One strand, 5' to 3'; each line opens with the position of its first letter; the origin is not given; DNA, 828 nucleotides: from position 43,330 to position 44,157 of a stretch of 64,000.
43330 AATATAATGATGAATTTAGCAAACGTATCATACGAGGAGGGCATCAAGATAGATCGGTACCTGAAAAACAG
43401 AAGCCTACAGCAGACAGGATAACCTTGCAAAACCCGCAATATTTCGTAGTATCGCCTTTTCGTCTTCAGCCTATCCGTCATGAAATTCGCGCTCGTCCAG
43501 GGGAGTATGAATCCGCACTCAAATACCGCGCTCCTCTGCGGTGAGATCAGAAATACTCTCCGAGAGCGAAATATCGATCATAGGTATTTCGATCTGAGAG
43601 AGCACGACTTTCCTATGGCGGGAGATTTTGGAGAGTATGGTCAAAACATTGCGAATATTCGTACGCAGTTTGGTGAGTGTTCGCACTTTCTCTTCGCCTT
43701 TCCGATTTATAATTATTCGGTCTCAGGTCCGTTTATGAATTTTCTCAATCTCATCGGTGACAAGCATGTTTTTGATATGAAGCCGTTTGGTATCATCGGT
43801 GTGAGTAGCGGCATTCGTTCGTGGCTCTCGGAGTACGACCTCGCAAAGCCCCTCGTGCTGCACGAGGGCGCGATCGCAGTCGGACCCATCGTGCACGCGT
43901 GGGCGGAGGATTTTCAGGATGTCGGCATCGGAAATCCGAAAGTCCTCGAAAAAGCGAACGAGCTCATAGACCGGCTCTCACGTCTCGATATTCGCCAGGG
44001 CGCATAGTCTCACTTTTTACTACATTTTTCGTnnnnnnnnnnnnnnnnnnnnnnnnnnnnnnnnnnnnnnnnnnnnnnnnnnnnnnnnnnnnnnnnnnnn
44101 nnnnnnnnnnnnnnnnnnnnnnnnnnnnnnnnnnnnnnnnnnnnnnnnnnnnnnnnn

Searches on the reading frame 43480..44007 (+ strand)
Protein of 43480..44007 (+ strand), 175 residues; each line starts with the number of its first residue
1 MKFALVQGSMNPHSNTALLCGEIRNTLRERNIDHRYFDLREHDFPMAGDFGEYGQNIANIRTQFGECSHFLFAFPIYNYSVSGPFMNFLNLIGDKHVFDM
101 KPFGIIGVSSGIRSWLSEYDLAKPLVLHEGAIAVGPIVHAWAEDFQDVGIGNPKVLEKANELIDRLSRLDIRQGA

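Call 12: find_encoding_contigs(protein=window:43480-44007:+, flank=10000, max_places=6)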
Protein window:43480-44007:+ (175 aa): no gene with exactly this product is on record in the collection.
